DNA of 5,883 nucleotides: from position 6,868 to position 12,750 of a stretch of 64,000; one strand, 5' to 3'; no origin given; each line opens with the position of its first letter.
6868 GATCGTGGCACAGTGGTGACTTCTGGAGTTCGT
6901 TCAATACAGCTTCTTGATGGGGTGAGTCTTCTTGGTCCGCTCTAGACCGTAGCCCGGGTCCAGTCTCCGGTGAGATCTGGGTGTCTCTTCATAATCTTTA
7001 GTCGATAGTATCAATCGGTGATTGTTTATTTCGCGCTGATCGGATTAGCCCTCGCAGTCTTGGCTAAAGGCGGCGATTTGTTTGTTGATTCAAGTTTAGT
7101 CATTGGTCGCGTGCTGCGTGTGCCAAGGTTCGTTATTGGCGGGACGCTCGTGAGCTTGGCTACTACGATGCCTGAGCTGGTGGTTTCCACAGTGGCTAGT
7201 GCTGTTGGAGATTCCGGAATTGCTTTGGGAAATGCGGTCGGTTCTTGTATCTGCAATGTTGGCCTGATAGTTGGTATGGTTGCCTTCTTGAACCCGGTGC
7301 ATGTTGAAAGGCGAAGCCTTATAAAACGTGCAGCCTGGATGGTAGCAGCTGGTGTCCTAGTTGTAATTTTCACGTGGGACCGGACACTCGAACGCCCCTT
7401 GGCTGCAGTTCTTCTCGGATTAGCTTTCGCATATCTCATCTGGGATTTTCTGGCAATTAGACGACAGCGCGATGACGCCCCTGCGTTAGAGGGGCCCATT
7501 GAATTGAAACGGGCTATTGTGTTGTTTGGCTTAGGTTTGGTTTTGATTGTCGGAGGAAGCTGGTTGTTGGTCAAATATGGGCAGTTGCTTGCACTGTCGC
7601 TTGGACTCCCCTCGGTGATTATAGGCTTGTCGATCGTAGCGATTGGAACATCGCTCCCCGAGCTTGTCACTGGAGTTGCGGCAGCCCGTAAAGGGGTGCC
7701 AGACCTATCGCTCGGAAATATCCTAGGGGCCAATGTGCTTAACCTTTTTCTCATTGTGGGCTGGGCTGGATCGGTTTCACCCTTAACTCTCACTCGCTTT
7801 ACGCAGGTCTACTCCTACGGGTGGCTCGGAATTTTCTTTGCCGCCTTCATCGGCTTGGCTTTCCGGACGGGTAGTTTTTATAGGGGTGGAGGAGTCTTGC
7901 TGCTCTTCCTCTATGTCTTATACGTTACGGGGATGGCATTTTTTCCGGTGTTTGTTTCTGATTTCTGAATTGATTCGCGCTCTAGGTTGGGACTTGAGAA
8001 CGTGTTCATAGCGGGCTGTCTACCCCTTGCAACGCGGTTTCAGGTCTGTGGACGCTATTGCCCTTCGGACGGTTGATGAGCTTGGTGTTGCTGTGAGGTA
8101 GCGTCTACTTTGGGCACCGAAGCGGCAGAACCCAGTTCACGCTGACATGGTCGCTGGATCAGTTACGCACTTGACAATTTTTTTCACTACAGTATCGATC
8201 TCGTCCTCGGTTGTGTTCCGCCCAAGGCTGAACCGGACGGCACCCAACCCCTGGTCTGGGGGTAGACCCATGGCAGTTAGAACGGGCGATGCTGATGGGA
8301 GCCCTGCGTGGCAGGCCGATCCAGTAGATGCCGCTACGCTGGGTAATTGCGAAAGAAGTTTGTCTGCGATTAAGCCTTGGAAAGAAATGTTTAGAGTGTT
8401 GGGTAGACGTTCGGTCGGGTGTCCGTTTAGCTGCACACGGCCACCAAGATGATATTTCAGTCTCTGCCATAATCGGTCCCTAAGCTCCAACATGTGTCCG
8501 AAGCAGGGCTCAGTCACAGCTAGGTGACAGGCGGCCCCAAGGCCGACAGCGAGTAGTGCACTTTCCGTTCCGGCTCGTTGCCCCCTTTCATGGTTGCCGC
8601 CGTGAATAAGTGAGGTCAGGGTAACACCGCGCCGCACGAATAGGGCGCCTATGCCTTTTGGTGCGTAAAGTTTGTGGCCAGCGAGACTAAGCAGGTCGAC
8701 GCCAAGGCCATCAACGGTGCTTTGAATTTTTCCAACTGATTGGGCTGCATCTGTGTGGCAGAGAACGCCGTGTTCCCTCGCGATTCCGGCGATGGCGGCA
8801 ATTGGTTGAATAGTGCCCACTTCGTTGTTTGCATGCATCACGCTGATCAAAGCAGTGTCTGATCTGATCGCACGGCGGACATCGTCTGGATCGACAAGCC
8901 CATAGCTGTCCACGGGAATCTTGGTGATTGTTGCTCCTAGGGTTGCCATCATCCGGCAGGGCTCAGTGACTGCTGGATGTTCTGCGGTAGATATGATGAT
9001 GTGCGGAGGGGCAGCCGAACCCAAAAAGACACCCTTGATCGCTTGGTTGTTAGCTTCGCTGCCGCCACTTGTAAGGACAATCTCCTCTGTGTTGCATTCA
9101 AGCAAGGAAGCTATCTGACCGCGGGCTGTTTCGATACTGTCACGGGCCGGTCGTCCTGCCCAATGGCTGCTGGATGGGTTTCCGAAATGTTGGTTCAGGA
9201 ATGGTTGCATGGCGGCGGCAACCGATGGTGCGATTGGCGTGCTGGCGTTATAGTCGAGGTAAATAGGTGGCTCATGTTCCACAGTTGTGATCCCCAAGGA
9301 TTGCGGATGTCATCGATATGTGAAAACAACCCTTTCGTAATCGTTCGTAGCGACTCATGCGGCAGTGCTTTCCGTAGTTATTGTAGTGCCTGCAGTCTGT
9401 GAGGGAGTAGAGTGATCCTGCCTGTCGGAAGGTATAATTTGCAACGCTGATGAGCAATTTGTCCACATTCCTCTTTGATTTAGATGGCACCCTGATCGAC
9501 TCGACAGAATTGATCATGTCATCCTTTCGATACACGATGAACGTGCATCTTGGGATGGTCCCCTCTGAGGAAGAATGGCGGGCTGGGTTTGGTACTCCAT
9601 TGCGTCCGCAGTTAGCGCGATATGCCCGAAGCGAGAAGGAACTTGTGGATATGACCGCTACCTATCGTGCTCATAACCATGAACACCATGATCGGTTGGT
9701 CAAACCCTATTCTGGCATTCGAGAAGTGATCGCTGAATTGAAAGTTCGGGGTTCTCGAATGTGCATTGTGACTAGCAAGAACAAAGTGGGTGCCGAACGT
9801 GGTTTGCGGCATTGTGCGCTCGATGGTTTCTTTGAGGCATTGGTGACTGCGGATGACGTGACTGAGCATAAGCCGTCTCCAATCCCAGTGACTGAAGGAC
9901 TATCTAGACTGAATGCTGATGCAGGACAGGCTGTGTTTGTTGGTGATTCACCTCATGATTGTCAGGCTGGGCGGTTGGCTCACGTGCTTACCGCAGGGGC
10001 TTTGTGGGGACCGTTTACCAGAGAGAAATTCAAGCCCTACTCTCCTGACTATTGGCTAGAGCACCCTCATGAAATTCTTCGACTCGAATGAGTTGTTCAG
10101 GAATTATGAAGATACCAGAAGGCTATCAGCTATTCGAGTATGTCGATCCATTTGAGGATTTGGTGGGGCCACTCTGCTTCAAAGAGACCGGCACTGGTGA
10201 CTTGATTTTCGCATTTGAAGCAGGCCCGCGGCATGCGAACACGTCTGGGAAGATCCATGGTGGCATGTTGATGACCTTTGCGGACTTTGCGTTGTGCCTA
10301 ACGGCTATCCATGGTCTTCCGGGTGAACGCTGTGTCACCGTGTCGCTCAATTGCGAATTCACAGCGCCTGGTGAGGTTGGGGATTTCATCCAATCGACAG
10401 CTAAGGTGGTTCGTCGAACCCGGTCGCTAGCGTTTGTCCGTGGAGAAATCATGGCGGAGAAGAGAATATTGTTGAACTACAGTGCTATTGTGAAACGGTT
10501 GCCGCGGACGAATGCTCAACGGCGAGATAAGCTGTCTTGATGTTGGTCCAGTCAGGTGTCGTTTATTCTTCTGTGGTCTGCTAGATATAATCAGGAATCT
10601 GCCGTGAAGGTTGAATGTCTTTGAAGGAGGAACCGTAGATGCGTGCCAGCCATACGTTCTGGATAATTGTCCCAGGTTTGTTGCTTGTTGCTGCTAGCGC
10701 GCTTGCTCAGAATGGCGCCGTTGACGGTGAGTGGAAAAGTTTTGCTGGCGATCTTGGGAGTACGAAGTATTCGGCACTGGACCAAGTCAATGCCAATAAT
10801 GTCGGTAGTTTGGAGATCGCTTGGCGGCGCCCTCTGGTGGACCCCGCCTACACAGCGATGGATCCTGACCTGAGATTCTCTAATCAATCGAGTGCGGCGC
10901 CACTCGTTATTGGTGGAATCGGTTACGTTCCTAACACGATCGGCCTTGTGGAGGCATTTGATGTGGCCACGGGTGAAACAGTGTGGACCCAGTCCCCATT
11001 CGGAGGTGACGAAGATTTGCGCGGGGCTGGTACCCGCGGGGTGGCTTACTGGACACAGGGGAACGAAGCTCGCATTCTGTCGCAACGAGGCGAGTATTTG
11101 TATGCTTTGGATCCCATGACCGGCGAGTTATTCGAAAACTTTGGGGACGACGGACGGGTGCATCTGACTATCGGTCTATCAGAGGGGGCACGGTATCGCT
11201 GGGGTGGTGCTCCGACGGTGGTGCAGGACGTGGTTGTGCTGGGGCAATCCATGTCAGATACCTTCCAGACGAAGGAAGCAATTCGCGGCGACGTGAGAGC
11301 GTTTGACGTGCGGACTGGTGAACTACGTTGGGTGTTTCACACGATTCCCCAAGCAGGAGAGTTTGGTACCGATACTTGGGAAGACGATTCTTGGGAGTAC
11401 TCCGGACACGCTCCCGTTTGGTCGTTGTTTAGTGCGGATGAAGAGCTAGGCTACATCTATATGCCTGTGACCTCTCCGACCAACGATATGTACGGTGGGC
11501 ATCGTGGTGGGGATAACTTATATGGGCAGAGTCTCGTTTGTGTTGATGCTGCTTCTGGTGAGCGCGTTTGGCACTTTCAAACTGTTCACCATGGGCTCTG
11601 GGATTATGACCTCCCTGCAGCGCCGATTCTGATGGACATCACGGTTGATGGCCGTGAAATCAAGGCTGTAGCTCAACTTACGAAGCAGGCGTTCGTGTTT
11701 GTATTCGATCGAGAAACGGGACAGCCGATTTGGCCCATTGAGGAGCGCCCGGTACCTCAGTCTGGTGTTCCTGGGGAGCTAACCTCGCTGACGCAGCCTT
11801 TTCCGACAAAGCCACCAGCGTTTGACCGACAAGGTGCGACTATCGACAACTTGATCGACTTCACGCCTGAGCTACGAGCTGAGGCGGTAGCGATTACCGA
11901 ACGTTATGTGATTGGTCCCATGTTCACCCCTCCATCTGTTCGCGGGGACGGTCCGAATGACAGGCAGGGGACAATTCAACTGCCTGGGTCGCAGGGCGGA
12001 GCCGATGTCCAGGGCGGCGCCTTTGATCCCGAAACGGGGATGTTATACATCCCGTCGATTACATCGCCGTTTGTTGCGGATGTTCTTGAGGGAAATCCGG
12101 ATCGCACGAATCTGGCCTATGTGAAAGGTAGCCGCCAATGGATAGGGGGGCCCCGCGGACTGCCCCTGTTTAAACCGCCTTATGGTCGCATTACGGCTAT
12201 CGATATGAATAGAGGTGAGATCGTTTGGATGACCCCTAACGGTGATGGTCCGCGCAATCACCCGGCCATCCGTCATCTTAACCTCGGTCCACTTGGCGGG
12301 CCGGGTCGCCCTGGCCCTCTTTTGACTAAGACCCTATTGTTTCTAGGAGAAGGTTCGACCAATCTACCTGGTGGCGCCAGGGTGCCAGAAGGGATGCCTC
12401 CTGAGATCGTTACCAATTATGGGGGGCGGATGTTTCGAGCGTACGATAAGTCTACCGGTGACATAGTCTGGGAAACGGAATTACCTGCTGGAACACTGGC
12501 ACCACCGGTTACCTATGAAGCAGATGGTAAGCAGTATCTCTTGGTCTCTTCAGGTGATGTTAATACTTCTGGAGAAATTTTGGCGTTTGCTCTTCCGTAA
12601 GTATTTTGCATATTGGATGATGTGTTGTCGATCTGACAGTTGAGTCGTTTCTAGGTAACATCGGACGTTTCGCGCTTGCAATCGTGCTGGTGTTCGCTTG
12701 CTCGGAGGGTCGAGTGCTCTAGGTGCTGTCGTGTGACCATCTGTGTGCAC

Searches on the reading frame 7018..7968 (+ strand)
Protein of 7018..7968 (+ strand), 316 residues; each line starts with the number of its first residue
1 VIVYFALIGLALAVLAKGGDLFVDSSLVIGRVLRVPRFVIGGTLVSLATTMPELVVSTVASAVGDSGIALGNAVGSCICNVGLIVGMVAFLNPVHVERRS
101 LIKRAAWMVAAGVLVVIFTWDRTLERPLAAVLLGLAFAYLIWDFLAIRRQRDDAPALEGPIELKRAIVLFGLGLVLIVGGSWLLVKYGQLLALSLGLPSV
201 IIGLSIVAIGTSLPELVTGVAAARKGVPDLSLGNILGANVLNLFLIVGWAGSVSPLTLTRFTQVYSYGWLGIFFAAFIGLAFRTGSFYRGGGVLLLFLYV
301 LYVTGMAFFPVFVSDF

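Call 7: search_protein_families(library=pfam, proteins=[window:7018-7968:+], max_evalue=0.001)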
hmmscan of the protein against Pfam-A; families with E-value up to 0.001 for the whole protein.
window:7018-7968:+ (316 aa): 1 family
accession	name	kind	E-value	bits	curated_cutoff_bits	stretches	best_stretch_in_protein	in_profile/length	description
PF01699.29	Na_Ca_ex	-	4.3e-47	160.3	24.9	2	166-305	2-148/151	Sodium/calcium exchanger protein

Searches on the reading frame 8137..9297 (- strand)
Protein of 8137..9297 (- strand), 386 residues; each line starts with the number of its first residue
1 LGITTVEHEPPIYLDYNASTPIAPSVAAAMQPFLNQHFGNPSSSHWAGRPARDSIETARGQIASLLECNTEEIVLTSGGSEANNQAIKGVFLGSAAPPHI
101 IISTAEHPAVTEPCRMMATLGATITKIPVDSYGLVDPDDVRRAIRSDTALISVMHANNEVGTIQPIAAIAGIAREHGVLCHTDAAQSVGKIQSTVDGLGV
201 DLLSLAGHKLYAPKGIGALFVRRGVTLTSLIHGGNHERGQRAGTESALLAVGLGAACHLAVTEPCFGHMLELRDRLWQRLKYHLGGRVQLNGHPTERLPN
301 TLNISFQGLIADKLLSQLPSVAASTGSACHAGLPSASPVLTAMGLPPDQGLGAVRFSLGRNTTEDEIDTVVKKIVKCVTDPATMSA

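Call 7: search_protein_families(library=pfam, proteins=[window:8137-9297:-], max_evalue=0.001)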
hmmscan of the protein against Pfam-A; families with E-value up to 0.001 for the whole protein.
window:8137-9297:- (386 aa): 3 families
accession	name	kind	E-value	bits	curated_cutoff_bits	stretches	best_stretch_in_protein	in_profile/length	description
PF00266.25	Aminotran_5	-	1.3e-68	232.2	21.5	1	12-369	1-370/371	Aminotransferase class-V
PF01212.27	Beta_elim_lyase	-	1.8e-07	31.2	27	1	69-185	46-170/288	Beta-eliminating lyase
PF01041.23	DegT_DnrJ_EryC1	-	8e-06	25.7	19.8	1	74-190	43-152/360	DegT/DnrJ/EryC1/StrS aminotransferase family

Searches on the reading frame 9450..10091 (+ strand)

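Call 7: search_protein_families(library=pfam, proteins=[window:9450-10091:+], max_evalue=0.001)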
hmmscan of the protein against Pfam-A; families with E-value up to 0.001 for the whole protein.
window:9450-10091:+ (213 aa): 4 families
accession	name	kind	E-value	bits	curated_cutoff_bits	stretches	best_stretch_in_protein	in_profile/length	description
PF13419.12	HAD_2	-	3.9e-43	148.1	23.8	1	8-183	2-177/178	Haloacid dehalogenase-like hydrolase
PF00702.32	Hydrolase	-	6.7e-26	92.3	26.4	1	6-177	3-190/191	haloacid dehalogenase-like hydrolase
PF12710.13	HAD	-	1.5e-11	45.5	27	1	8-174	2-188/189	haloacid dehalogenase-like hydrolase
PF13242.12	Hydrolase_like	-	0.00011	22.4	22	1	140-204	3-70/75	HAD-hyrolase-like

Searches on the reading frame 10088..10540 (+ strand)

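Call 7: search_protein_families(library=pfam, proteins=[window:10088-10540:+], max_evalue=0.001)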
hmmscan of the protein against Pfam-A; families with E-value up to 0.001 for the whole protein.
window:10088-10540:+ (150 aa): 2 families
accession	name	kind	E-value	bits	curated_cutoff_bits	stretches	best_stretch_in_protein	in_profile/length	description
PF03061.28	4HBT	-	3.2e-13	50.2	20.6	1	54-126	2-75/79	Thioesterase superfamily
PF13622.12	4HBT_3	-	2.6e-07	31.2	24.3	1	51-124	6-72/83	Acyl-CoA thioesterase N-terminal domain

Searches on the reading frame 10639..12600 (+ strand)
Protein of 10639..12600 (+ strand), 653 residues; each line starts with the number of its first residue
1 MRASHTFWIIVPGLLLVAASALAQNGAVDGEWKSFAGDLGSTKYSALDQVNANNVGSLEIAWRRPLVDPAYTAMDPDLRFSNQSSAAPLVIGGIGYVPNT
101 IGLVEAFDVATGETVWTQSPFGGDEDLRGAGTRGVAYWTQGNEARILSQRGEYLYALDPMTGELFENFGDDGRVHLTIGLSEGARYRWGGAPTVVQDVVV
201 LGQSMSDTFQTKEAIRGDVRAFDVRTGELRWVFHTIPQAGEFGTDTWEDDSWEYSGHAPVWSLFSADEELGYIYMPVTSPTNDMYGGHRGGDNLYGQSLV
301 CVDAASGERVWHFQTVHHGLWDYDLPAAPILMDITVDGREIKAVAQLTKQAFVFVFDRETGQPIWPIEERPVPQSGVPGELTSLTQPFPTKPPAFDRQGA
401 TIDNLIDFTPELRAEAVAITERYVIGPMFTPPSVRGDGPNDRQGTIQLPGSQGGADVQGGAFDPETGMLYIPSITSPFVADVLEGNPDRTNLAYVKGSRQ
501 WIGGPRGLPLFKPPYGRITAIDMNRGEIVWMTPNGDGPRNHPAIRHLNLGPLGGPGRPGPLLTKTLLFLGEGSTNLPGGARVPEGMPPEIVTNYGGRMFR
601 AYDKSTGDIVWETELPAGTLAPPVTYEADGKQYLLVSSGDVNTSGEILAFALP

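Call 7: search_protein_families(library=pfam, proteins=[window:10639-12600:+], max_evalue=0.001)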
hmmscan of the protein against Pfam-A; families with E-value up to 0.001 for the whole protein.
window:10639-12600:+ (653 aa): 2 families
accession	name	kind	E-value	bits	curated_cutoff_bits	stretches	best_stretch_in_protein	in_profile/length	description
PF01011.28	PQQ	-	1.3e-175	586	26.7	1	32-633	1-594/595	Glucose/ethanol/alcohol dehydrogenase, beta-propeller domain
PF13360.13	PQQ_2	-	5.6e-18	65.9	27.6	0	80-164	61-140/233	Outer membrane protein assembly factor BamB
